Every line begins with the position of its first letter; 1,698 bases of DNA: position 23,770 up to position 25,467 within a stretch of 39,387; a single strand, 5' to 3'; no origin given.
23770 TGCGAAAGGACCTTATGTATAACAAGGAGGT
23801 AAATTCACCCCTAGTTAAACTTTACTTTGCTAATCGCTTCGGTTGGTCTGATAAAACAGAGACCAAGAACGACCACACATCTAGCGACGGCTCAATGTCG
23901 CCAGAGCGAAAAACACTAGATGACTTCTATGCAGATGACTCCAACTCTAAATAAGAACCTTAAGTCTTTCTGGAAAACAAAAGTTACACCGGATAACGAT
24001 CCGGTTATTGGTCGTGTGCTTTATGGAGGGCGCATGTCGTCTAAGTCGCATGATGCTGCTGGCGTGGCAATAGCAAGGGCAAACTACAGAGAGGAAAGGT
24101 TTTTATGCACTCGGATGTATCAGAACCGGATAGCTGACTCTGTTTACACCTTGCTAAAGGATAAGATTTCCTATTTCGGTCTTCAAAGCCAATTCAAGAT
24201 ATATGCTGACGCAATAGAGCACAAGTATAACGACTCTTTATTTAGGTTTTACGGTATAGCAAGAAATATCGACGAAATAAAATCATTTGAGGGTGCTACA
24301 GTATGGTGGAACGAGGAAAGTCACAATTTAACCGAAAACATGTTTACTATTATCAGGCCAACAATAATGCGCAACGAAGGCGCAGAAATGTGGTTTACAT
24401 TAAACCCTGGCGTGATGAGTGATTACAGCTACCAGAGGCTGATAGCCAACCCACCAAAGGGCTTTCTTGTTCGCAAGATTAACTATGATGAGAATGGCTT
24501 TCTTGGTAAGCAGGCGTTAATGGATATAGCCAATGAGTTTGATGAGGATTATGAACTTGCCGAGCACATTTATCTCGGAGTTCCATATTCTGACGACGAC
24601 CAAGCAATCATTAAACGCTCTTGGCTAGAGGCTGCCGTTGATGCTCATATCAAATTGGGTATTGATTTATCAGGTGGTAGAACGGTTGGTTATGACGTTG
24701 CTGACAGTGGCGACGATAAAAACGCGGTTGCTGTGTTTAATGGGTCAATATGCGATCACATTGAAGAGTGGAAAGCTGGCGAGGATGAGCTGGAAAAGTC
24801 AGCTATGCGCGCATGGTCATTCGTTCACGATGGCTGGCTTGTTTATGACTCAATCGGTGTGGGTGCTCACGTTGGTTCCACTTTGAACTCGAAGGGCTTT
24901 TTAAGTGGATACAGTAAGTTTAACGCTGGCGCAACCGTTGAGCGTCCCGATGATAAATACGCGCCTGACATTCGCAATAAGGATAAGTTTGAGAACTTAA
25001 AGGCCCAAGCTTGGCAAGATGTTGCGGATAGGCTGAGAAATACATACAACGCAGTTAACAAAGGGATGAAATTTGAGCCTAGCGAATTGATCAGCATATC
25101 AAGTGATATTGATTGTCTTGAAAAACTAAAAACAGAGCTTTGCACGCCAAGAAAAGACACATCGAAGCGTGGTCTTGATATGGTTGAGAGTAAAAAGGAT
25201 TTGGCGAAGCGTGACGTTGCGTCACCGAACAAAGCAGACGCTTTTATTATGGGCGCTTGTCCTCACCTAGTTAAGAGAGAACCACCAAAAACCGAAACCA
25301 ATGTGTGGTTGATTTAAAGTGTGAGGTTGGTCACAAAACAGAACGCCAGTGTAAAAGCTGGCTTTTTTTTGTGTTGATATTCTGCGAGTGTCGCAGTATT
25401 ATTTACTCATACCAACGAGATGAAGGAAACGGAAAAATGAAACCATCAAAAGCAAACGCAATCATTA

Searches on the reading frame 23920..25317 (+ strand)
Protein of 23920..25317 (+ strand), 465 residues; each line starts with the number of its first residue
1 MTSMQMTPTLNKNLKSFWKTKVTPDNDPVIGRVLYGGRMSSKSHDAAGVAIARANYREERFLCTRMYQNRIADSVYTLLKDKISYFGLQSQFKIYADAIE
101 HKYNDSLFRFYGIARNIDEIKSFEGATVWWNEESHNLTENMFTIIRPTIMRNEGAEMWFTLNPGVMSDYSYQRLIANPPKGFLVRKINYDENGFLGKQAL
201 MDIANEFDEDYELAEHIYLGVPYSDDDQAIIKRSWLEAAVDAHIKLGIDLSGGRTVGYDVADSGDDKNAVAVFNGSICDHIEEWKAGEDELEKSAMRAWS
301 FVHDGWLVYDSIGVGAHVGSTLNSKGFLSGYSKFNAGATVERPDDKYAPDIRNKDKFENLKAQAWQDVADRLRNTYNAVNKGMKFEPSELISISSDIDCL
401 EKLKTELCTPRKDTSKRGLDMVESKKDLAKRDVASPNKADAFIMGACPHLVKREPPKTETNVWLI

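Call 68: search_protein_families(library=phrogs, proteins=[window:23920-25317:+], max_evalue=0.001)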
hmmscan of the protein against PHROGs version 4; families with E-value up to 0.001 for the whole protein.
window:23920-25317:+ (465 aa): 3 families
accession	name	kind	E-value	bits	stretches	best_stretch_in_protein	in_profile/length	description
phrog_3717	-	head and packaging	1.8e-52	179.5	1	4-261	5-263/277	terminase large subunit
phrog_2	-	head and packaging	5.6e-32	112.4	1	32-409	280-563/807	terminase large subunit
phrog_8711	-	head and packaging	1.5e-05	26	1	4-92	7-89/89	terminase large subunit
